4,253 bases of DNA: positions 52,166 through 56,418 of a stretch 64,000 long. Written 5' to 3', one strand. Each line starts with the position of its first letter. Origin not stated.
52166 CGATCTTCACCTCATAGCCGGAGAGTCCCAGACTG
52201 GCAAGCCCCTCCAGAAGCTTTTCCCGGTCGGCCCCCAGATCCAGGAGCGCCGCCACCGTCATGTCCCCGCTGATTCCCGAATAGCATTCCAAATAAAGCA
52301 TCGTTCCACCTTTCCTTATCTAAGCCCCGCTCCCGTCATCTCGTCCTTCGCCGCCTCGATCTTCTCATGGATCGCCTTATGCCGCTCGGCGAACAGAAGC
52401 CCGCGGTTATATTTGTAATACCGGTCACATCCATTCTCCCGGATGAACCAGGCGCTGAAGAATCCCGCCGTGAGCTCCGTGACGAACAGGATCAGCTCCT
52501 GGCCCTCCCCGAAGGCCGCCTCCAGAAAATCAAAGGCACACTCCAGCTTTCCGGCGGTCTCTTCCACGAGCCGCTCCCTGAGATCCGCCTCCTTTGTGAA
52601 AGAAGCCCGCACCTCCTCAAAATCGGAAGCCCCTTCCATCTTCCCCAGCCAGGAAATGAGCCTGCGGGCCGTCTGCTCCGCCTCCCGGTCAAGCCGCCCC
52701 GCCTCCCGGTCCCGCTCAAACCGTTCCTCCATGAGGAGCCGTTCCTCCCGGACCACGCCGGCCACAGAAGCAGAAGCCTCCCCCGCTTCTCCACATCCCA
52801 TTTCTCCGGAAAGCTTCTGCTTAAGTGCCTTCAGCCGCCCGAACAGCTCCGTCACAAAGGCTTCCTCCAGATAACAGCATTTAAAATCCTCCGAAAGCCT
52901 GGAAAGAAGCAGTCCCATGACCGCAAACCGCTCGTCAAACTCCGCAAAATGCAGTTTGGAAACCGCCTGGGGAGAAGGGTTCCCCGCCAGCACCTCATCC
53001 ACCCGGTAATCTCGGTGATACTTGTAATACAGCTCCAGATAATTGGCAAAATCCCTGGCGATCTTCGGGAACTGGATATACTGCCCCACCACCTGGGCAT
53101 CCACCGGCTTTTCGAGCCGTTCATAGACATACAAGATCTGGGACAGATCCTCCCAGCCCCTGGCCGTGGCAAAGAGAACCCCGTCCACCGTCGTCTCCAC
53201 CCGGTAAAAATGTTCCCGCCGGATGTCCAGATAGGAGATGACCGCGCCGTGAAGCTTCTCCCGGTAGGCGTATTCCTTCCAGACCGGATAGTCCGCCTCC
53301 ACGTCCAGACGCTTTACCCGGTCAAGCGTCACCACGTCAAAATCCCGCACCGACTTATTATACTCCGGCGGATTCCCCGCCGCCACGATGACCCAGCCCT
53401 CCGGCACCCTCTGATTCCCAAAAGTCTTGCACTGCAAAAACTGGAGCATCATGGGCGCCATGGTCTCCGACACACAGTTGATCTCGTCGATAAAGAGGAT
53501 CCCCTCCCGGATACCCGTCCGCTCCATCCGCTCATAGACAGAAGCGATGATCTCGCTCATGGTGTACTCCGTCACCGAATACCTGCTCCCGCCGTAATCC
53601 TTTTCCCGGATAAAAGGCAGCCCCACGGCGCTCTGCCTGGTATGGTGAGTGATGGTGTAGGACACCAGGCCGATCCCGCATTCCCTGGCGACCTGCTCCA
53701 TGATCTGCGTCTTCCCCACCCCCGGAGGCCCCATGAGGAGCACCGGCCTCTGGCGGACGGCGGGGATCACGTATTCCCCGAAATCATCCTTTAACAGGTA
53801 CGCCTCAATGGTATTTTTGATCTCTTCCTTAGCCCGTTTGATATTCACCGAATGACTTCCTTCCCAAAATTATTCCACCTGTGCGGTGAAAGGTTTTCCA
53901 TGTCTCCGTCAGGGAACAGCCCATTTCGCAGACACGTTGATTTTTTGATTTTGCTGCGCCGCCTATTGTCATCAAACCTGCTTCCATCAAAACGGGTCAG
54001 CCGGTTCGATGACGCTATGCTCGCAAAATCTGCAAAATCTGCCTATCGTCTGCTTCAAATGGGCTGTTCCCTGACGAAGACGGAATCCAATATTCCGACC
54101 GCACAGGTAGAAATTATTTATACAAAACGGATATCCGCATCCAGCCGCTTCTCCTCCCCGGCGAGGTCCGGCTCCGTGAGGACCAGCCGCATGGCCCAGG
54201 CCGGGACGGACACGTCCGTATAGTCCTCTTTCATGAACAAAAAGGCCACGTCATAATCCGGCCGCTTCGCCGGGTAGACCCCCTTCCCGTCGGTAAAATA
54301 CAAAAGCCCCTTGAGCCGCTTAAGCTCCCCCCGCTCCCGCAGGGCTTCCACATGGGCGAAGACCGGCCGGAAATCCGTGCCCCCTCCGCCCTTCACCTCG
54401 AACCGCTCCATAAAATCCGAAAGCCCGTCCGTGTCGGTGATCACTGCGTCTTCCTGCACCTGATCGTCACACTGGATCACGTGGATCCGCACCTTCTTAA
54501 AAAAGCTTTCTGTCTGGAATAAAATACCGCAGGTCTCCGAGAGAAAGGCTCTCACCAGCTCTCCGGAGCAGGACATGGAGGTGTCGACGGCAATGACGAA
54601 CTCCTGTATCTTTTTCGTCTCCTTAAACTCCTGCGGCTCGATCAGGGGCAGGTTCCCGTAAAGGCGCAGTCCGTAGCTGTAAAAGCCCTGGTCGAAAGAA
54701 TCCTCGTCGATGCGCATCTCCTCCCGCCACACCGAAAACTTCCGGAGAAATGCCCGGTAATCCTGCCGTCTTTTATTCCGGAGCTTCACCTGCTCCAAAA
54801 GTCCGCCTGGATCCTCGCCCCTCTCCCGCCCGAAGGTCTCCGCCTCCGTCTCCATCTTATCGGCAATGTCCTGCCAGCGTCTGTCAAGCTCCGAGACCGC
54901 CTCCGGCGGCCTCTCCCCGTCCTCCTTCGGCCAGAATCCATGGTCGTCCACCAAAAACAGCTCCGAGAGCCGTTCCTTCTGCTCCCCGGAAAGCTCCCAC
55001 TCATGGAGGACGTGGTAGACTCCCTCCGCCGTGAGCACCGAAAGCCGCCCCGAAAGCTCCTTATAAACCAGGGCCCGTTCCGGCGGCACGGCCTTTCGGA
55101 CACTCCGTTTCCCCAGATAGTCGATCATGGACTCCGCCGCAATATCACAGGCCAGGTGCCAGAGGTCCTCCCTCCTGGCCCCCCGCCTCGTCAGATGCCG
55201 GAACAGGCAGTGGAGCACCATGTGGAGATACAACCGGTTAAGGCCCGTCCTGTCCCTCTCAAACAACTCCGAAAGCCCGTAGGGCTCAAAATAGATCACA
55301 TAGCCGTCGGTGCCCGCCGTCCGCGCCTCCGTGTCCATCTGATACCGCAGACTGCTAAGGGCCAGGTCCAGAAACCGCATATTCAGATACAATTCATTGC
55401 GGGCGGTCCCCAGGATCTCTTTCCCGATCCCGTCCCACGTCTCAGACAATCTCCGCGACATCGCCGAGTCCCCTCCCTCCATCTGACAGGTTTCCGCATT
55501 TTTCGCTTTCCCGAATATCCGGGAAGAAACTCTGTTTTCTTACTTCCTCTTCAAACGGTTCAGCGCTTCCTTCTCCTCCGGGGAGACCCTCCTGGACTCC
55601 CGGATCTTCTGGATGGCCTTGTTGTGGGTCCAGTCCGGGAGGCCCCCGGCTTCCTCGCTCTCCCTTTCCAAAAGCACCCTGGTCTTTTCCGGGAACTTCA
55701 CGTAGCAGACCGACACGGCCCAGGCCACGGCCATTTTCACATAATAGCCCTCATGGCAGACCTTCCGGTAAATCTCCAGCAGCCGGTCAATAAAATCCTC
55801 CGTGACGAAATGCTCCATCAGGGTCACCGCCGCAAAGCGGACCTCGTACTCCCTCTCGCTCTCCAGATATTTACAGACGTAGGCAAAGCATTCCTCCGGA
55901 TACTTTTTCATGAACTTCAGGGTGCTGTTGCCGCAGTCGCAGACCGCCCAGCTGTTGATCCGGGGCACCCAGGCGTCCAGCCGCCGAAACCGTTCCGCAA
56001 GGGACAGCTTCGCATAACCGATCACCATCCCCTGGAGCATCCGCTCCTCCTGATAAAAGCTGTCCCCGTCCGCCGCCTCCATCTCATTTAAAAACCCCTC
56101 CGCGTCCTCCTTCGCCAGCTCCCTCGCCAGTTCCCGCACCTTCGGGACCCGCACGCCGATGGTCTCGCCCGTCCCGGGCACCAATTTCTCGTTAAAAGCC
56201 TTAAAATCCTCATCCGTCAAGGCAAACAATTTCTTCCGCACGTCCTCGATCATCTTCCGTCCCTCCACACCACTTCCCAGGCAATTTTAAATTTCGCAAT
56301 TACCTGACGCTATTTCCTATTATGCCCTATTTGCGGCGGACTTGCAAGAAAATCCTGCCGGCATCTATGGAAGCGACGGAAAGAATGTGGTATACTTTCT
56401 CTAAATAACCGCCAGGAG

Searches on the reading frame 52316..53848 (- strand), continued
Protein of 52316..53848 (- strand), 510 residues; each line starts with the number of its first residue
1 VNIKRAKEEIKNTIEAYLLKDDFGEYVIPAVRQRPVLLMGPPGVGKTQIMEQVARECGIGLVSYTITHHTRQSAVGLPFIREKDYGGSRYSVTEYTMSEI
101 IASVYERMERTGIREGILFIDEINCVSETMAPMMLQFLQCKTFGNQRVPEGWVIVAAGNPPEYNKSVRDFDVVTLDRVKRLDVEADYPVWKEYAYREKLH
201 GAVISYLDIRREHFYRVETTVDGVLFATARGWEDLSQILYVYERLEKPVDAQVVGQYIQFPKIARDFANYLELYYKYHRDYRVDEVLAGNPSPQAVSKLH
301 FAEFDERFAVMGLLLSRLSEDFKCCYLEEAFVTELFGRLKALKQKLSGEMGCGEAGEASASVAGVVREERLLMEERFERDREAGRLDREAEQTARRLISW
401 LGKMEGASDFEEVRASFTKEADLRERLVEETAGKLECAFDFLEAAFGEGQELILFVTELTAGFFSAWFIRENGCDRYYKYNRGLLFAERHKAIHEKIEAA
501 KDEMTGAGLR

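Call 85: search_protein_families(library=ncbifam, proteins=[L002:12303-13409:+], max_evalue=0.001)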
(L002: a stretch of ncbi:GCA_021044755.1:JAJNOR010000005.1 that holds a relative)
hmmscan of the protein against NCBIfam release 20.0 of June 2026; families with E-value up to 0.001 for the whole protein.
L002:12303-13409:+ (368 aa): 56 families (the best 25 are shown)
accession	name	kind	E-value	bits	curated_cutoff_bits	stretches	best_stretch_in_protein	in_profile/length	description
TIGR02700.1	flavo_MJ0208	hypoth_equivalog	1.4e-11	44.1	251.35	1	185-246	138-200/234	dihydromethanopterin reductase (acceptor)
NF040770.1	hetero_SS_HdrA2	exception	2.3e-11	42.6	1100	1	180-253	564-636/777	CoB-CoM heterodisulfide reductase HdrA2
NF038196.1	ferrodoxin_EFR1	subfamily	5.7e-10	39.6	75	1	184-245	174-234/242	EFR1 family ferrodoxin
TIGR02179.1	PorD_KorD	subfamily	7e-10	38.9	60.05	1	183-242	14-74/78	2-oxoacid:acceptor oxidoreductase, delta subunit, pyruvate/2-ketoisovalerate family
NF042909.1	FMH_DH_FwdF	exception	2.4e-09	36.8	375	1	182-256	213-291/336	tungsten-dependent formylmethanofuran dehydrogenase subunit FwdF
NF043069.1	T4HPD_activ_SAM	equivalog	5.5e-09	35.8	425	1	191-246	48-104/299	trans-4-hydroxy-L-proline dehydratase activase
NF043039.1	HgcAB_like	equivalog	5.8e-09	36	285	1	183-240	289-349/350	HgcAB-like fusion protein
TIGR02912.1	sulfite_red_C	equivalog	6.6e-09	35.2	324.1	1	173-245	143-223/314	sulfite reductase subunit C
TIGR04041.1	activase_YjjW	hypoth_equivalog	9.8e-09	35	250.2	1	193-259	40-106/276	YjjW family glycine radical enzyme activase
NF040684.1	PorD_Arch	equivalog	1.1e-08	35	120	1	180-242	18-81/85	pyruvate synthase subunit PorD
NF040864.1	HgcB_ferredoxin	equivalog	1.4e-08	34.4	99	2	191-240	11-61/93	mercury methylation ferredoxin HgcB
NF058577.1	FdxA_fam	equivalog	2.8e-08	33.8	65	1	190-239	3-52/52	4Fe-4S ferredoxin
NF006221.0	PRK08348.1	subfamily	4e-08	33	124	1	187-245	37-97/136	NADH-plastoquinone oxidoreductase subunit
NF005505.0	PRK07118.1-4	equivalog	6.4e-08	32.4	378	1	191-240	213-262/265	Fe-S cluster domain-containing protein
NF045992.1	CircClkLdpA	equivalog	1e-07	31.4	450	1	189-256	98-169/360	circadian clock protein LdpA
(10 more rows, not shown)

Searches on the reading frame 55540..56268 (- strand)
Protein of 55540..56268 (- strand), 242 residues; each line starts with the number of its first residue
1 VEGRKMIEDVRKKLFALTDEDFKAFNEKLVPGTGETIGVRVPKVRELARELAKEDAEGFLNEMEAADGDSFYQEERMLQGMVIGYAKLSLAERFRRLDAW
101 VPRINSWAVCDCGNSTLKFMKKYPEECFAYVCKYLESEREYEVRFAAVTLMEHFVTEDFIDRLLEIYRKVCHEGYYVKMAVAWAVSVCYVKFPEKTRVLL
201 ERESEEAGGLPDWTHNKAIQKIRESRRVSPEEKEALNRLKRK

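Call 3: search_protein_families(library=pfam, proteins=[window:55540-56268:-], max_evalue=0.001)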
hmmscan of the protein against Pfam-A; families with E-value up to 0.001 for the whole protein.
window:55540-56268:- (242 aa): 1 family
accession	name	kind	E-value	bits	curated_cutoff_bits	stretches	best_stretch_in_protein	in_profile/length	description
PF08713.17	DNA_alkylation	-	5.6e-17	62.6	21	1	10-222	1-213/213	DNA alkylation repair enzyme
